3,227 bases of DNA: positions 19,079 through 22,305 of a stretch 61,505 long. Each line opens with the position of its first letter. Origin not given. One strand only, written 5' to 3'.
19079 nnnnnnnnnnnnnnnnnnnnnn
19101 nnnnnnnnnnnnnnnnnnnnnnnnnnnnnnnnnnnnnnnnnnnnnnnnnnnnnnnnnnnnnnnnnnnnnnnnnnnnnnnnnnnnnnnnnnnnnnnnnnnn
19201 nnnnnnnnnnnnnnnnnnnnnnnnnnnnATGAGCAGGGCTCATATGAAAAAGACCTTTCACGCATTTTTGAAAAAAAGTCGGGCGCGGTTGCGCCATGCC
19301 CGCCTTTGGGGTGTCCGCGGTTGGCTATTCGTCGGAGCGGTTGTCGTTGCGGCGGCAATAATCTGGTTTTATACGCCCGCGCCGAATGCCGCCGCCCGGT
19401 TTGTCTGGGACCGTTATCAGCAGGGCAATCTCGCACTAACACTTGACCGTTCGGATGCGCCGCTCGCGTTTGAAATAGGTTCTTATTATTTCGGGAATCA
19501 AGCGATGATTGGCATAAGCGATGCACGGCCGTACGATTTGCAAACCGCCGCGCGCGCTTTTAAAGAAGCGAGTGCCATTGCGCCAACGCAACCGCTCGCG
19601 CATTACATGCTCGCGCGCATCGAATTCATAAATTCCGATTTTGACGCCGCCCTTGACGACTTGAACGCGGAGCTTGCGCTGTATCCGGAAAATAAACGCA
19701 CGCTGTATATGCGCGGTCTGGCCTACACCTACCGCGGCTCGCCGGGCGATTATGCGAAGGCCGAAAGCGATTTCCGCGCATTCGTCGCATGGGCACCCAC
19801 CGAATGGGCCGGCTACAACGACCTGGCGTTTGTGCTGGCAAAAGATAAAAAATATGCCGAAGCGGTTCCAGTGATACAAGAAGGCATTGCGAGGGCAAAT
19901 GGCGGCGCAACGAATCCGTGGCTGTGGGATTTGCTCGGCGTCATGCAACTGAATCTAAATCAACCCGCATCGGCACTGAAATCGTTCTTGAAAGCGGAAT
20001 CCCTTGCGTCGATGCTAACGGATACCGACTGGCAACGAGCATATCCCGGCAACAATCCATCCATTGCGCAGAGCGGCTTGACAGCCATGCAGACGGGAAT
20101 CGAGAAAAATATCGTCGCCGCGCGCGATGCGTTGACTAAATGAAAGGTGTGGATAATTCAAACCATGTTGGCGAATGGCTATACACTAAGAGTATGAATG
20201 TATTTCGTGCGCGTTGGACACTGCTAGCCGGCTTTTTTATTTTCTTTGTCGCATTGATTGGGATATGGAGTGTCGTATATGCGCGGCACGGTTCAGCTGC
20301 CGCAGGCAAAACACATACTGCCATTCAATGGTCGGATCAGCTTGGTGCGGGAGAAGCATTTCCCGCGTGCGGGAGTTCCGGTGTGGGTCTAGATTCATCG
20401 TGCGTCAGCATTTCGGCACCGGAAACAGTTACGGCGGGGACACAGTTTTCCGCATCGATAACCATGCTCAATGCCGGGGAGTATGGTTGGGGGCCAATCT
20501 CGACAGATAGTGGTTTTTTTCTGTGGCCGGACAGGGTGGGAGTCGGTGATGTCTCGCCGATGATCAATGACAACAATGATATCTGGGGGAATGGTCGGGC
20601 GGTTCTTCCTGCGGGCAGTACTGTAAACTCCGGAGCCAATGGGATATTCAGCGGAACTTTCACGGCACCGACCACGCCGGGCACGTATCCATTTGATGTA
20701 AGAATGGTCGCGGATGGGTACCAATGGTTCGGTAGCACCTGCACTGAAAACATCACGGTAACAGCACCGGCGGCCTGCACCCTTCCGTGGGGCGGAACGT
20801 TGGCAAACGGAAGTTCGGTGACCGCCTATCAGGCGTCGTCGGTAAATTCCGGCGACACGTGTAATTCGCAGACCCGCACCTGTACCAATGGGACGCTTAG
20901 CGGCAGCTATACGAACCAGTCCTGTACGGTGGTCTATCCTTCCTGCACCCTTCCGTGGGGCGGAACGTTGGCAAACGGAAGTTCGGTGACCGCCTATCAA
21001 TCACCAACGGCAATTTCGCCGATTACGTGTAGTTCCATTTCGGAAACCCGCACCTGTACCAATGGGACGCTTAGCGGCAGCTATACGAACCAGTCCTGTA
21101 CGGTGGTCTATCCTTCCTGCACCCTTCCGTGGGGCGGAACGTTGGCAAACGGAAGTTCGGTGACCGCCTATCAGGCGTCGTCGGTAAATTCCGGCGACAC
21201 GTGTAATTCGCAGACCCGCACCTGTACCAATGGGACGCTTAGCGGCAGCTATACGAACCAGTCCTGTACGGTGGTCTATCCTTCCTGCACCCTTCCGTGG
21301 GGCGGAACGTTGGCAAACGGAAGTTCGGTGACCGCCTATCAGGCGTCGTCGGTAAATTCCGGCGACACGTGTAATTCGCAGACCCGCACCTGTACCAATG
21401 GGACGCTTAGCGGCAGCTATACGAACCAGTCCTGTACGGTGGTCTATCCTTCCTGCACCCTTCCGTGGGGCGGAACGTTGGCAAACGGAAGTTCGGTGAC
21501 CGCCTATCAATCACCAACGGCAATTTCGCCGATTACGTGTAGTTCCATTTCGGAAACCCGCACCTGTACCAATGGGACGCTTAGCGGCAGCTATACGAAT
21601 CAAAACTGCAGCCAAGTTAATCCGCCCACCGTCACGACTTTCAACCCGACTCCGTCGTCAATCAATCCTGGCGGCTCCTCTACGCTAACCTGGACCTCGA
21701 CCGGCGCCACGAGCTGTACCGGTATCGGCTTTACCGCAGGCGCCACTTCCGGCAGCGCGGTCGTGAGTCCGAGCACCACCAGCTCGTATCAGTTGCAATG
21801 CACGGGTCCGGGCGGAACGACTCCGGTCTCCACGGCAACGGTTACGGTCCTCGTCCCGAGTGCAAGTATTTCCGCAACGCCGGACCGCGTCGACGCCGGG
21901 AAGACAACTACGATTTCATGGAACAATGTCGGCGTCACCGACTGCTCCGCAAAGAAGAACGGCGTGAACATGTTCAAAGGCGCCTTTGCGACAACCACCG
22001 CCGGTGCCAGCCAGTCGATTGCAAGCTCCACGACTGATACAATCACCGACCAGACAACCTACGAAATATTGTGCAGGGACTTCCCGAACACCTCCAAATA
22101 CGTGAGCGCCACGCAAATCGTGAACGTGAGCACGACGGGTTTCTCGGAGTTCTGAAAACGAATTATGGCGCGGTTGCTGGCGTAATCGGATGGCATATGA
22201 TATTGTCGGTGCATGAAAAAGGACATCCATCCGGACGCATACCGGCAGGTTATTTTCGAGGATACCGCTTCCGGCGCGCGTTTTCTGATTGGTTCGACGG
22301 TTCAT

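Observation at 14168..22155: Candidate new system: AMMECR1-toroid enzyme, PRTase-propeller fusion, Gly/Asp/Ser peptide, two TPRs and a surface protein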

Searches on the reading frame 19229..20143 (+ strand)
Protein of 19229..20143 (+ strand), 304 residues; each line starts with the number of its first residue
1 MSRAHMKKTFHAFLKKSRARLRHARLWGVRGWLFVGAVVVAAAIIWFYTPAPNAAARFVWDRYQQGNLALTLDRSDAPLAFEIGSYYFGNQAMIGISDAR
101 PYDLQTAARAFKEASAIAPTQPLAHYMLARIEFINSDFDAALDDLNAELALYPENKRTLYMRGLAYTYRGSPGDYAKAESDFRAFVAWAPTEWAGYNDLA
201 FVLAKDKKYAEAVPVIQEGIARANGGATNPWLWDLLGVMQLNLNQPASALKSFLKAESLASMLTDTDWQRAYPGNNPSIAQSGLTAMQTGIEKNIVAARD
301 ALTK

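Call 3: search_protein_families(library=pfam, proteins=[window:19229-20143:+], max_evalue=0.01)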
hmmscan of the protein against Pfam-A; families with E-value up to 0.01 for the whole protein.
window:19229-20143:+ (304 aa): 13 families
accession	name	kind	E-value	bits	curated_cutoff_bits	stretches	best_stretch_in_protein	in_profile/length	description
PF13431.12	TPR_17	-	2.2e-10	40.4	24.4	0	110-142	1-33/34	Tetratricopeptide repeat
PF07719.23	TPR_2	-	2.4e-10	40.2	27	0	123-155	2-34/34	Tetratricopeptide repeat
PF13424.12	TPR_12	-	2.5e-07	31.2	30.1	0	125-182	6-68/77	Tetratricopeptide repeat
PF23914.1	TPR_CcmH_CycH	-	1.5e-06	28.5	42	1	126-214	54-142/158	Cytochrome c-type biogenesis protein H TPR domain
PF13432.12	TPR_16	-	6.7e-06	26.9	32.7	1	104-155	13-64/65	Tetratricopeptide repeat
PF14559.12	TPR_19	-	7.7e-06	26.6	25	0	103-142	6-45/68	Tetratricopeptide repeat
PF13428.12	TPR_14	-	8.4e-06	26.4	23.5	0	124-162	3-41/44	Tetratricopeptide repeat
PF00515.34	TPR_1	-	2.5e-05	24.4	27.8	0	123-154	2-33/34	Tetratricopeptide repeat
PF13371.12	TPR_9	-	0.00048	20.5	35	0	135-191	8-61/73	Tetratricopeptide repeat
PF25064.1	ARM_TT21_5th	-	0.00073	20.3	27.8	0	174-256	16-98/117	TT21 fifth ARM repeats domain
PF24575.1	TPR_Slam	-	0.00097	20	35.2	0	155-212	44-100/104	Surface lipoprotein assembly modifier, N-terminal TPR repeats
PF13414.12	TPR_11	-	0.0079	16.3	26.8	0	104-129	10-35/42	TPR repeat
PF13181.12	TPR_8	-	0.008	16.7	25.7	0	233-260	4-31/34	Tetratricopeptide repeat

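Call 4: search_protein_families(library=ncbifam, proteins=[window:19229-20143:+], max_evalue=0.01)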
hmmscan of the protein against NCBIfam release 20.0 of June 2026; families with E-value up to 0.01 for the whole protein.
window:19229-20143:+ (304 aa): 10 families
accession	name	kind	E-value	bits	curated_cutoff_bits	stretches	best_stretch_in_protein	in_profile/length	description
TIGR02917.1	PEP_TPR_lipo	equivalog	1.4e-11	43.1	312.2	1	105-269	244-402/899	XrtA/PEP-CTERM system TPR-repeat protein PrsT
NF040959.1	MamA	equivalog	1.8e-10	40.6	200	1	94-216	77-196/204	magnetosome protein MamA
TIGR04510.1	mod_pep_cyc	subfamily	2.8e-07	29.4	400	1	100-261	410-567/814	putative peptide modification system cyclase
NF008391.2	PRK11189.1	equivalog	8.5e-06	25.5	250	1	107-267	83-240/297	lipoprotein NlpI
TIGR02521.1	type_IV_pilW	equivalog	0.00021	20.9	154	0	136-256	45-161/234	type IV pilus biogenesis/stability protein PilW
NF047371.1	FlcA_CTERM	equivalog_domain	0.00033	19.3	300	1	101-182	452-530/646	periplasmic flagellar collar protein FlcA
TIGR02795.1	tol_pal_ybgF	equivalog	0.00064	20.3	90.1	0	173-253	16-99/119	tol-pal system protein YbgF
TIGR02552.1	LcrH_SycD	equivalog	0.00067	19.4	104.8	0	171-215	30-74/136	SycD/LcrH family type III secretion system chaperone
NF033920.0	C39_PA2778_fam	equivalog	0.0008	18.9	150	1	136-222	170-253/255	PA2778 family cysteine peptidase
NF052415.1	T3SS_chap_SctY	equivalog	0.0081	16.7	70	0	177-249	24-96/106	type III secretion apparatus assembly chaperone SctY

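Call 5: search_protein_families(library=padloc, proteins=[window:19229-20143:+], max_evalue=0.01)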
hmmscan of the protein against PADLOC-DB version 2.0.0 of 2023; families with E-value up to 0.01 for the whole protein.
window:19229-20143:+ (304 aa): 0 families

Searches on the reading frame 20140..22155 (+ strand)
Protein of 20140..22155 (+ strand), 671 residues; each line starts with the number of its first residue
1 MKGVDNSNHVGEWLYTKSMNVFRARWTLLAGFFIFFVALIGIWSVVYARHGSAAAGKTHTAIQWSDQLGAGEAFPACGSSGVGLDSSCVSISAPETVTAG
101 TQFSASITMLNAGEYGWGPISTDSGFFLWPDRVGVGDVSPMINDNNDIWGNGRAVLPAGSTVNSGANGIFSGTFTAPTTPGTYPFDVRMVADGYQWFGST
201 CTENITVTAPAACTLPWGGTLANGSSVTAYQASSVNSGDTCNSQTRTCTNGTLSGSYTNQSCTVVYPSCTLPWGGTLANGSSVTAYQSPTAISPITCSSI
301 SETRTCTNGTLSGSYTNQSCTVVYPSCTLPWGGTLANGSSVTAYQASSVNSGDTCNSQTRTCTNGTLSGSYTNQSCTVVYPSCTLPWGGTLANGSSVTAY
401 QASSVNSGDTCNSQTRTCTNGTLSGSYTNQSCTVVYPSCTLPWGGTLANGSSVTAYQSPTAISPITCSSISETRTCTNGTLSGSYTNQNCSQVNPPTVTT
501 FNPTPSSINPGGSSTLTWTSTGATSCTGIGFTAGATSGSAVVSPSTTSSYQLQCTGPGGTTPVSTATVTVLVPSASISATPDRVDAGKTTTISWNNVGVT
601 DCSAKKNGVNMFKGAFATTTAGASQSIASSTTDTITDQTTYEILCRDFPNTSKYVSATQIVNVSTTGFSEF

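Call 3: search_protein_families(library=pfam, proteins=[window:20140-22155:+], max_evalue=0.01)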
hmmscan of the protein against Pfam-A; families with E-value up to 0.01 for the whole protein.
window:20140-22155:+ (671 aa): 1 family
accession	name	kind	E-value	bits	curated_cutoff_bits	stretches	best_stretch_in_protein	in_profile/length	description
PF16158.11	N_BRCA1_IG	-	0.0017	19.3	28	1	93-207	4-108/108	Ig-like domain from next to BRCA1 gene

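Call 4: search_protein_families(library=ncbifam, proteins=[window:20140-22155:+], max_evalue=0.01)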
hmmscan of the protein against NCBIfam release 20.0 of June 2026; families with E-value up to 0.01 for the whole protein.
window:20140-22155:+ (671 aa): 1 family
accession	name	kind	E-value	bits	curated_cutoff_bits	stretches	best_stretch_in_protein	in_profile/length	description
NF041940.1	choice_anch_X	domain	0.0045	16.7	25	0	168-188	17-36/37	choice-of-anchor X domain-containing protein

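Call 5: search_protein_families(library=padloc, proteins=[window:20140-22155:+], max_evalue=0.01)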
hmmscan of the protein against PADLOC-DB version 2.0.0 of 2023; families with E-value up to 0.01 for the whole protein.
window:20140-22155:+ (671 aa): 0 families
